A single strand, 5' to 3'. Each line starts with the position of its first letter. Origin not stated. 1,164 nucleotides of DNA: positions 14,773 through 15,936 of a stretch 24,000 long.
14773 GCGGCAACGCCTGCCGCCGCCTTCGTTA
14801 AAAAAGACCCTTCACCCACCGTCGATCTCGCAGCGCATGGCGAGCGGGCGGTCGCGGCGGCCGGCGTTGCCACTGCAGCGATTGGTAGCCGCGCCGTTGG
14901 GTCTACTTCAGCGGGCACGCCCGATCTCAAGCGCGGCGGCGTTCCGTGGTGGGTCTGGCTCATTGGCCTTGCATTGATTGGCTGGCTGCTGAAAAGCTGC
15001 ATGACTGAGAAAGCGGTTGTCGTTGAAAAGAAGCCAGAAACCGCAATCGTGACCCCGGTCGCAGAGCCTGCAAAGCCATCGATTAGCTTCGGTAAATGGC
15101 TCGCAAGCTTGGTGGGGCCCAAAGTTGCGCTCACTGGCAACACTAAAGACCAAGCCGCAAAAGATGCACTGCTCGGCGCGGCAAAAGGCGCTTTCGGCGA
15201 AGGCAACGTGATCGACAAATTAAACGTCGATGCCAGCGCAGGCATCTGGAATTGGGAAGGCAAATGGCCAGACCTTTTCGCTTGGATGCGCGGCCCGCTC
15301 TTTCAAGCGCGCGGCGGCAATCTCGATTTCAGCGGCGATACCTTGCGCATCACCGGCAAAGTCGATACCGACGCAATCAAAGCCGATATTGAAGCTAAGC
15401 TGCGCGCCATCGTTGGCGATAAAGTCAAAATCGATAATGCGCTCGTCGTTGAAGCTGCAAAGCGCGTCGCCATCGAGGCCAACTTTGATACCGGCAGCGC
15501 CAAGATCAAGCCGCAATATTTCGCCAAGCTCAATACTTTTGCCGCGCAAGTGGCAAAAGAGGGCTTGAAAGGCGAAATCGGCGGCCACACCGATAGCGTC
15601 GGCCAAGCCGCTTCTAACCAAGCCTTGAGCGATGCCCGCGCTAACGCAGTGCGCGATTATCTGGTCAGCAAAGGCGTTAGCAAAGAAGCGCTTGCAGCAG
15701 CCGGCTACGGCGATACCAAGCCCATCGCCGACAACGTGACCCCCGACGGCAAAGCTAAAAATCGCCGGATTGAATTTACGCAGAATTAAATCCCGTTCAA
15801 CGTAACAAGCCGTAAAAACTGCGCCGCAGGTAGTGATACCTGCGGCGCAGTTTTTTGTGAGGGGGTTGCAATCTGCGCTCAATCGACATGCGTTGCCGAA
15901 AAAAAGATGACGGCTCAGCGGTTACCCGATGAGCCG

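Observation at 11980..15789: Aconitase A fused to a TM helix and a periplasmic OmpA-like peptidoglycan-binding domain (1269 aa)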

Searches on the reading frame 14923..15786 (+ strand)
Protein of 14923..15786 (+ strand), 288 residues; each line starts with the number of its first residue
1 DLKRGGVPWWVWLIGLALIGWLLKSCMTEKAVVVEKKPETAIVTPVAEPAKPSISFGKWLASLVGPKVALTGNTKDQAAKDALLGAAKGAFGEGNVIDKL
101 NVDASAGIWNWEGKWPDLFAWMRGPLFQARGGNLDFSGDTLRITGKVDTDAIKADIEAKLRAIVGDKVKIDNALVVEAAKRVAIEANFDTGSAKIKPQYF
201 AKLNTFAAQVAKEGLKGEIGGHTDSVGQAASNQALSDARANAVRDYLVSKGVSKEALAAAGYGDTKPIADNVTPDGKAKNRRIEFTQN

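Call 23: find_homologous_proteins(query=A2, max_evalue=1e-10)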
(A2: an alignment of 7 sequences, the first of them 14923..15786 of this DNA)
Query A2 (7 sequences) (288 aa, profile of the alignment): 917 proteins with E <= 1e-10 among 8000 candidates; the best 120 are listed.
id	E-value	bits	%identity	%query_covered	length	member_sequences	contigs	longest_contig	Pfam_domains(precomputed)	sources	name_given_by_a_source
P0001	7.4e-107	375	39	85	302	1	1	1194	PF00691.26,PF04972.23,PF21923.2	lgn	-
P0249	2.8e-91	324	41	77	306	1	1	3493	PF00691.26,PF04972.23,PF21923.2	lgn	-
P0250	7.4e-91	323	39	77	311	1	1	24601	PF00691.26,PF04972.23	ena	-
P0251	1.4e-89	318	42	84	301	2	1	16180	PF00691.26,PF04972.23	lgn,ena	-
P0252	9.9e-89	316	39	77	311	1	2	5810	PF00691.26,PF04972.23,PF21923.2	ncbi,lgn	ncbi:MAG TPA: OmpA family protein [Dokdonella sp.]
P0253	2.7e-87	311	34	77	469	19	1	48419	PF00691.26,PF20159.6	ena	-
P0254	1.3e-83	299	36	77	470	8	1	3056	PF00691.26,PF20159.6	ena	-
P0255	5.5e-82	294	34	98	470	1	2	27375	PF00691.26,PF20159.6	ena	-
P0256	1.0e-80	289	33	77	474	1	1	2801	PF00691.26,PF20159.6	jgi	jgi:OmpA-OmpF porin, OOP family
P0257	4.6e-80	287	38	77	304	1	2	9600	PF00691.26,PF04972.23,PF21923.2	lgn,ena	-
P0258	2.0e-79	285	40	77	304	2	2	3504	PF00691.26,PF04972.23,PF21923.2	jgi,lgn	jgi:outer membrane protein OmpA-like peptidoglycan-associated protein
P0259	4.2e-78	281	37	86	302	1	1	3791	PF00691.26,PF04972.23,PF21923.2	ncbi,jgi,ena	jgi:OOP family OmpA-OmpF porin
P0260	1.5e-77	279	36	77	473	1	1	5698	PF00691.26,PF20159.6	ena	-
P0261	1.5e-76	276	39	77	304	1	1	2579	PF00691.26,PF04972.23,PF21923.2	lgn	-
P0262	1.9e-76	275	34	75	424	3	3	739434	PF00691.26,PF04972.23,PF21923.2,PF21934.2,PF16693.11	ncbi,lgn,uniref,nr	ncbi:outer membrane protein OmpA-like peptidoglycan-associated protein [Tahibacter aquaticus]|uniref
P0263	3.7e-76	274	37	84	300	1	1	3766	PF00691.26,PF04972.23,PF21923.2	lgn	-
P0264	3.3e-75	271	38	77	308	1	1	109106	PF00691.26,PF04972.23,PF21923.2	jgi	jgi:outer membrane protein OmpA-like peptidoglycan-associated protein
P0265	3.9e-75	271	39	77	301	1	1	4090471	PF00691.26,PF04972.23,PF21923.2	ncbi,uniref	ncbi:MAG: OmpA family protein [Rudaea sp.]|uniref:OmpA family protein n=1 Tax=Rudaea sp. TaxID=21363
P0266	3.9e-75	271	38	80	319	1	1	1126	PF00691.26,PF04972.23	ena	-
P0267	1.3e-74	269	38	77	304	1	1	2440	PF00691.26,PF04972.23,PF21923.2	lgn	-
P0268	4.9e-73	264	40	77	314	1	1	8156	PF00691.26,PF04972.23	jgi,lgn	jgi:outer membrane protein OmpA-like peptidoglycan-associated protein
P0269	7.0e-73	264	45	83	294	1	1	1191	PF00691.26,PF04972.23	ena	-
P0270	2.5e-71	259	37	77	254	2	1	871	PF00691.26,PF04972.23,PF21923.2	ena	-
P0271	4.9e-71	258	39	77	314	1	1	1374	PF00691.26,PF04972.23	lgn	-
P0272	9.2e-71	257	39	77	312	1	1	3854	PF00691.26,PF04972.23,PF21923.2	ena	-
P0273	1.4e-70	256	36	77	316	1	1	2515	PF00691.26,PF04972.23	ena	-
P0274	3.0e-70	255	39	90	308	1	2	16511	PF00691.26,PF04972.23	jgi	jgi:OmpA-OmpF porin, OOP family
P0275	6.9e-70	254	32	91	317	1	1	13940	PF00691.26,PF04972.23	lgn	-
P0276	1.4e-69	253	37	77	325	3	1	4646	PF00691.26,PF04972.23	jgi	jgi:OmpA-OmpF porin, OOP family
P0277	1.4e-69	253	36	97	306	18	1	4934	PF00691.26,PF04972.23,PF21923.2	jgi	-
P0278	2.2e-69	252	40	77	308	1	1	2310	PF00691.26,PF04972.23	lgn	-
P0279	2.6e-69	252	39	77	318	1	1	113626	PF00691.26,PF04972.23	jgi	jgi:OOP family OmpA-OmpF porin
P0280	5.0e-69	251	36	91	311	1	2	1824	PF00691.26,PF04972.23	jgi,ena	-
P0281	2.4e-68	249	37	91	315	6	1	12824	PF00691.26,PF04972.23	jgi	jgi:outer membrane protein OmpA-like peptidoglycan-associated protein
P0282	4.1e-68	248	36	77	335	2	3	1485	PF00691.26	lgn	-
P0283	5.3e-68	248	41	77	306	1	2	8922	PF00691.26,PF04972.23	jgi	jgi:OOP family OmpA-OmpF porin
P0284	5.9e-68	248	41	78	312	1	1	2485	PF00691.26,PF04972.23,PF21923.2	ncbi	ncbi:MAG: OmpA family protein [Lysobacterales bacterium]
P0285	1.4e-66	243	37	77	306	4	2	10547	PF00691.26,PF04972.23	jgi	jgi:OmpA-OmpF porin, OOP family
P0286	9.7e-66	240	39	77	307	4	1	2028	PF00691.26,PF04972.23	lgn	-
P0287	1.5e-65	240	46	43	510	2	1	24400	PF00691.26,PF13505.13,PF05359.17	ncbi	-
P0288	4.5e-65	238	38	81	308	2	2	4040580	PF00691.26,PF04972.23,PF21923.2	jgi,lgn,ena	-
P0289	1.0e-64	237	41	78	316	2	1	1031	PF00691.26,PF04972.23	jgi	jgi:OmpA-OmpF porin, OOP family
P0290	1.5e-64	236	40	77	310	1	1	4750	PF00691.26,PF04972.23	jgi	jgi:OmpA-OmpF porin, OOP family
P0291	1.5e-64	236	39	85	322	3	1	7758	PF00691.26,PF04972.23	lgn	-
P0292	2.7e-64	236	41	77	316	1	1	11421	PF00691.26,PF04972.23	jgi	jgi:OmpA-OmpF porin, OOP family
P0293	2.7e-64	236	40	77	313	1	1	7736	PF00691.26,PF04972.23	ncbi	-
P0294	4.4e-63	232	38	80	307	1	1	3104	PF00691.26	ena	-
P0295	4.6e-63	232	39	77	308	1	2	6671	PF00691.26,PF04972.23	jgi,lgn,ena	-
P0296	1.0e-62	230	56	34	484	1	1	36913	PF00691.26,PF04972.23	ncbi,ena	-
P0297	1.4e-61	227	41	81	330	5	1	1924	PF00691.26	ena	-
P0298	1.7e-61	226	35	88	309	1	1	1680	PF00691.26,PF04972.23,PF21923.2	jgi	jgi:outer membrane protein OmpA-like peptidoglycan-associated protein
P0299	2.7e-61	226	48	34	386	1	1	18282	PF00691.26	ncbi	-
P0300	3.1e-61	226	38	77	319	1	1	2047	PF00691.26,PF04972.23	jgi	jgi:OmpA-OmpF porin, OOP family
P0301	5.4e-61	225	41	78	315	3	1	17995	PF00691.26,PF04972.23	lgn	-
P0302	6.9e-61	224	39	78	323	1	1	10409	PF00691.26,PF04972.23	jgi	jgi:OmpA-OmpF porin, OOP family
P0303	1.1e-60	224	44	42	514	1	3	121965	PF00691.26,PF13505.13,PF05359.17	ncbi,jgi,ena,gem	-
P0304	1.7e-60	223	36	80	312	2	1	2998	PF00691.26,PF04972.23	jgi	jgi:outer membrane protein OmpA-like peptidoglycan-associated protein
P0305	2.8e-60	222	45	34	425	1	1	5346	PF00691.26,PF04972.23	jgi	jgi:OOP family OmpA-OmpF porin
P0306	6.7e-60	221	41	77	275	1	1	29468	PF00691.26,PF04972.23,PF21923.2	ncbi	-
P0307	1.5e-59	220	85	45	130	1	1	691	PF00691.26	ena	-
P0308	4.1e-59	219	36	77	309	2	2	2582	PF00691.26,PF04972.23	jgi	-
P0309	7.0e-59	218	38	76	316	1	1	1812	PF00691.26,PF04972.23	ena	-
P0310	8.5e-59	218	54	29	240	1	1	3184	PF00691.26,PF05359.17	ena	-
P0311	1.1e-58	217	34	77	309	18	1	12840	PF00691.26,PF04972.23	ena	-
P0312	2.4e-58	216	32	97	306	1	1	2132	PF00691.26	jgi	jgi:OmpA-OmpF porin, OOP family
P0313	5.0e-58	215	39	77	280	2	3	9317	PF00691.26,PF21923.2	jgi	jgi:OmpA-OmpF porin, OOP family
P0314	6.7e-58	215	40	77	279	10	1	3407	PF00691.26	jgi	jgi:OmpA-OmpF porin, OOP family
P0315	8.7e-58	214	39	77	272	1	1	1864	PF00691.26,PF04972.23,PF21923.2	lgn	-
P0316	9.1e-58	214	40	77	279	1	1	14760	PF00691.26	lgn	-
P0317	9.7e-58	214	54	25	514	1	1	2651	PF00691.26,PF13505.13,PF05359.17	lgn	-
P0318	1.1e-57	214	41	77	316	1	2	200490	PF00691.26,PF04972.23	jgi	jgi:OmpA-OmpF porin, OOP family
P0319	1.6e-57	213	36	77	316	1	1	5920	PF00691.26,PF04972.23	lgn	-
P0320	1.6e-57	213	46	35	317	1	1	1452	PF00691.26,PF05359.17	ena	-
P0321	2.1e-57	213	35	80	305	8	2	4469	PF00691.26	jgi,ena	-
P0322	3.7e-57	212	38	77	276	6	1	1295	PF00691.26,PF04972.23,PF21923.2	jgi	jgi:OmpA-OmpF porin, OOP family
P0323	4.0e-57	212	41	78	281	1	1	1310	PF00691.26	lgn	-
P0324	6.5e-57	211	39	77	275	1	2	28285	PF00691.26,PF04972.23,PF21923.2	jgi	jgi:OmpA-OmpF porin, OOP family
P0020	7.4e-57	211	39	79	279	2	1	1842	PF00691.26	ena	-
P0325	7.7e-57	211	38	77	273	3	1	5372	PF00691.26,PF04972.23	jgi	jgi:OmpA-OmpF porin, OOP family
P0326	1.1e-56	211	37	77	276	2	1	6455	PF00691.26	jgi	jgi:OmpA-OmpF porin, OOP family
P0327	1.1e-56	211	38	77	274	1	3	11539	PF00691.26,PF21923.2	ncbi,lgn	-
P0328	1.1e-56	211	38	77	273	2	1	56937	PF00691.26,PF04972.23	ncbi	-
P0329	1.9e-56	210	37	77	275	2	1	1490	PF00691.26,PF04972.23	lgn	-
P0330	2.9e-56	209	38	77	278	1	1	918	PF00691.26,PF04972.23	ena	-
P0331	3.1e-56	209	38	77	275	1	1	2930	PF00691.26,PF04972.23,PF21923.2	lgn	-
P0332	3.2e-56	209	39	77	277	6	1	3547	PF00691.26,PF04972.23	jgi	jgi:OmpA-OmpF porin, OOP family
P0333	3.3e-56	209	40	77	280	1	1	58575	PF00691.26,PF21923.2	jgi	jgi:OmpA-OmpF porin, OOP family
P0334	3.5e-56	209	38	77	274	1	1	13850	PF00691.26,PF21923.2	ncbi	-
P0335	7.7e-56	208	40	77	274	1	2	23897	PF00691.26,PF21923.2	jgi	jgi:OmpA-OmpF porin, OOP family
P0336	1.1e-55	207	39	77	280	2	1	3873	PF00691.26,PF21923.2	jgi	jgi:OmpA-OmpF porin, OOP family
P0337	1.2e-55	207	39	77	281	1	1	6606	PF00691.26,PF21923.2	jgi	jgi:OmpA-OmpF porin, OOP family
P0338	1.9e-55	207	37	83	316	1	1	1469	PF00691.26,PF04972.23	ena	-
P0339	1.9e-55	207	38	77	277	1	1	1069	PF00691.26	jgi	jgi:OOP family OmpA-OmpF porin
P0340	2.0e-55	207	39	77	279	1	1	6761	PF00691.26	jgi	jgi:outer membrane protein OmpA-like peptidoglycan-associated protein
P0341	2.1e-55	206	38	78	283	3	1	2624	PF00691.26,PF04972.23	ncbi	-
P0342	3.0e-55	206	39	77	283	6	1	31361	PF00691.26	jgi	jgi:OmpA-OmpF porin, OOP family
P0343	3.8e-55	206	39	77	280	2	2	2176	PF00691.26,PF21923.2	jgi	jgi:OmpA-OmpF porin, OOP family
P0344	4.1e-55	205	38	77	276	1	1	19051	PF00691.26,PF04972.23,PF21923.2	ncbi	-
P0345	6.2e-55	205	39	78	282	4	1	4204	PF00691.26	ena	-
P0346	6.3e-55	205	38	78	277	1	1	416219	PF00691.26,PF21923.2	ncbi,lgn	-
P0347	6.5e-55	205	38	77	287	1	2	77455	PF00691.26,PF21923.2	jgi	jgi:OmpA-OmpF porin, OOP family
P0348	9.4e-55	204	37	77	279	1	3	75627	PF00691.26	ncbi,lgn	-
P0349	1.0e-54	204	37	78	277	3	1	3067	PF00691.26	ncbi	ncbi:MAG: hypothetical protein RL535_624 [Pseudomonadota bacterium]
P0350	1.3e-54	204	38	76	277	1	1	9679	PF00691.26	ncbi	-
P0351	1.4e-54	204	37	81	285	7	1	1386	PF00691.26,PF21923.2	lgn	-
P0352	3.0e-54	203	32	83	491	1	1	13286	PF00691.26,PF04972.23,PF16693.11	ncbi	-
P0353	3.6e-54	202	36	77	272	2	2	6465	PF00691.26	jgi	jgi:OmpA-OmpF porin, OOP family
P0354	4.5e-54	202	37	77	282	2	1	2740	PF00691.26,PF04972.23,PF21923.2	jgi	jgi:outer membrane protein OmpA-like peptidoglycan-associated protein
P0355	5.3e-54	202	39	78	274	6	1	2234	PF00691.26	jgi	jgi:OOP family OmpA-OmpF porin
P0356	5.4e-54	202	36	76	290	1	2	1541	PF00691.26,PF04972.23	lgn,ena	-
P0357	5.4e-54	202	39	78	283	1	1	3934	PF00691.26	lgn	-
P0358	5.9e-54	202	39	76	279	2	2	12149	PF00691.26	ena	-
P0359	6.1e-54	202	38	77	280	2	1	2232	PF00691.26,PF21923.2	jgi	jgi:OmpA-OmpF porin, OOP family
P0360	7.8e-54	201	40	77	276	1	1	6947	PF00691.26,PF04972.23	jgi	jgi:OmpA-OmpF porin, OOP family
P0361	9.5e-54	201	38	77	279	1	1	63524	PF00691.26,PF04972.23,PF21923.2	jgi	jgi:OmpA-OmpF porin, OOP family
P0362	1.1e-53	201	36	77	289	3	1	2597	PF00691.26,PF21923.2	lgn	-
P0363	1.6e-53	200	38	79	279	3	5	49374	PF00691.26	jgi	jgi:outer membrane protein OmpA-like peptidoglycan-associated protein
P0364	1.8e-53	200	40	77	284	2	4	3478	PF00691.26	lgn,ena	-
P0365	1.8e-53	200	39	77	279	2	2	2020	PF00691.26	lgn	-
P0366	2.3e-53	200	38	77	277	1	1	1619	PF00691.26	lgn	-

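Call 34: search_protein_representatives(alignment_id=A3)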
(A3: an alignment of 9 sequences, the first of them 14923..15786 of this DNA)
Query: 9 sequences, 297 profile positions. Proteins with E-value up to 0.001 (for the whole library): 206420; up to 1e-10: 125150; up to 1e-30: 3772. The best 150 are listed.
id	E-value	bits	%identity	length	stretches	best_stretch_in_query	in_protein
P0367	1.4e-134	464.9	-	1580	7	157-295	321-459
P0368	1.5e-130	451.7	-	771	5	147-294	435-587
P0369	1.6e-117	409.0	-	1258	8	41-295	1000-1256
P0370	3.7e-115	401.2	-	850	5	37-295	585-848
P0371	1.3e-109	383.0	-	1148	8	67-295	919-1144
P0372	1.1e-100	353.6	-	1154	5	190-294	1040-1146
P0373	6.4e-100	351.2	-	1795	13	93-295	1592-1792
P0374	5.5e-92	325.1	-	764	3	191-295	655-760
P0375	2.0e-88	313.4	-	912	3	62-294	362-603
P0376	3.5e-88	312.6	-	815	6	211-294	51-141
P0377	1.1e-85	304.5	-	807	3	185-295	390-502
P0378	3.3e-85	302.9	-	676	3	191-295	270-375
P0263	7.9e-85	301.6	-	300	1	2-297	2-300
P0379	1.3e-84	300.9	-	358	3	182-293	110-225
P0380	1.4e-81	290.9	-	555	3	193-295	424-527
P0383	1.7e-78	280.8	-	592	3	41-295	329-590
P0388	2.4e-73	263.9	-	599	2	27-294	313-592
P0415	1.7e-63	231.6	-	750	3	27-295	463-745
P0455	3.7e-59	217.3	-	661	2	49-296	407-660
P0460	1.1e-58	215.8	-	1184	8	36-275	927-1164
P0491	9.8e-56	206.1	-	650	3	34-295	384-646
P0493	1.3e-55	205.7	-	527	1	9-294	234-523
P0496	1.6e-55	205.4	-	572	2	41-294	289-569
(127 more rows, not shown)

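Call 35: search_protein_families(library=pfam, proteins=[P0369, P0370, P0371, P0383, P0388, P0415, P0455, P0491, P0493, P0496], max_evalue=0.0001)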
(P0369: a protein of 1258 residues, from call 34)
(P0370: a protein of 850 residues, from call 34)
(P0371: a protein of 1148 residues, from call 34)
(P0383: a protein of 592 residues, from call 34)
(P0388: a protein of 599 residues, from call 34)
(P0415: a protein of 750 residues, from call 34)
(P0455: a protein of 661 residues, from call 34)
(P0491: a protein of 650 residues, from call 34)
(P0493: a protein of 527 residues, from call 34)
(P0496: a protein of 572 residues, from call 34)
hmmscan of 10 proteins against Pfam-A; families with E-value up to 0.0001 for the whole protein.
P0369 (1258 aa): 3 families
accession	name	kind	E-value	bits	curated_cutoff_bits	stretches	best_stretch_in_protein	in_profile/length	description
PF04972.22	BON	-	3.5e-34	117.3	27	1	623-663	27-67/69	BON domain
PF00691.25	OmpA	-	7.9e-14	52.2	27.2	1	1161-1251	2-98/98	OmpA family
PF05308.16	Mito_fiss_reg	-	9.9e-06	26.4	26.3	0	336-366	174-199/244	Mitochondrial fission regulator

P0370 (850 aa): 3 families
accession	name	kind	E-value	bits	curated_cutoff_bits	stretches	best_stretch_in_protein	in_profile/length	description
PF04972.22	BON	-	1.2e-26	93.2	27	1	604-649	23-68/69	BON domain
PF00691.25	OmpA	-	1.1e-14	54.9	27.2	1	753-843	2-98/98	OmpA family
PF16693.10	Yop-YscD_ppl_1st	-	3.6e-08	33.5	24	0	473-500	21-48/62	YscD/CdsD-like Bon-like domain 1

P0371 (1148 aa): 3 families
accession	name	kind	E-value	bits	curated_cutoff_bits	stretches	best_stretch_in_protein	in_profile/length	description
PF04972.22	BON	-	2.6e-79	261.9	27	4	915-956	27-68/69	BON domain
PF00691.25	OmpA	-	3.5e-22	79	27.2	1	1044-1139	1-98/98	OmpA family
PF21934.1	Yop-YscD_ppl_3rd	-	1e-08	35.3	24.3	0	901-935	8-42/64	YscD/CdsD-like Bon-like domain 3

P0383 (592 aa): 2 families
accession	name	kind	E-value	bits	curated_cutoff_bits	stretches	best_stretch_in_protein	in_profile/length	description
PF04972.22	BON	-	1.3e-20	73.8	27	1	342-392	18-68/69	BON domain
PF00691.25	OmpA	-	7.9e-17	61.9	27.2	1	495-585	2-98/98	OmpA family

P0388 (599 aa): 2 families
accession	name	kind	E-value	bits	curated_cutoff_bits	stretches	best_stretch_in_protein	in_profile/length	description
PF00691.25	OmpA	-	3e-35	120.9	27.2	2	493-588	2-98/98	OmpA family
PF21923.1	BON_like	-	5.1e-10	39.5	24.1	0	345-380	1-36/47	BON-like domain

P0415 (750 aa): 3 families
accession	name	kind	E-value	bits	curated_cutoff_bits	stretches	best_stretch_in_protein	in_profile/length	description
PF00691.25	OmpA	-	6.9e-17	62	27.2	1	645-740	2-98/98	OmpA family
PF20159.5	YidB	-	6.8e-11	43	24.3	1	32-114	47-127/132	YidB-like protein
PF21923.1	BON_like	-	9.6e-08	32.2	24.1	0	230-256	10-36/47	BON-like domain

P0455 (661 aa): 2 families
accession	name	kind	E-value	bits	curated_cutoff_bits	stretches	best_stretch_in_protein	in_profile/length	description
PF00691.25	OmpA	-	1.7e-24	86.5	27.2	1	561-654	2-98/98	OmpA family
PF06078.17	DUF937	-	3.2e-13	50.7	25.4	1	8-136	2-131/135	Bacterial protein of unknown function (DUF937)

P0491 (650 aa): 3 families
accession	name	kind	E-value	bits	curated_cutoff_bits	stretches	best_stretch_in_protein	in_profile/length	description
PF00691.25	OmpA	-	1.1e-20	74.2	27.2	1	546-641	1-98/98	OmpA family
PF04972.22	BON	-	4.7e-18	65.7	27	2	144-192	20-68/69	BON domain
PF21923.1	BON_like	-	6.4e-10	39.2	24.1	0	156-192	9-46/47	BON-like domain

P0493 (527 aa): 4 families
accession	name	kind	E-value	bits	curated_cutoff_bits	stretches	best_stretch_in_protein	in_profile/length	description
PF00691.25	OmpA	-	6.1e-23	81.4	27.2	1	424-519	1-98/98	OmpA family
PF06078.17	DUF937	-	2e-11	44.9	25.4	1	6-134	1-134/135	Bacterial protein of unknown function (DUF937)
PF21923.1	BON_like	-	3.1e-06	27.4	24.1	0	292-328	9-46/47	BON-like domain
PF04972.22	BON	-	1.4e-05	25.7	27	1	281-328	22-68/69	BON domain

P0496 (572 aa): 2 families
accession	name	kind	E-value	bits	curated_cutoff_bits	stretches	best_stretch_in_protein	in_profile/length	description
PF00691.25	OmpA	-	1.2e-15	58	27.2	1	475-565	2-98/98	OmpA family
PF04972.22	BON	-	4.7e-13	49.7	27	1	306-353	21-68/69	BON domain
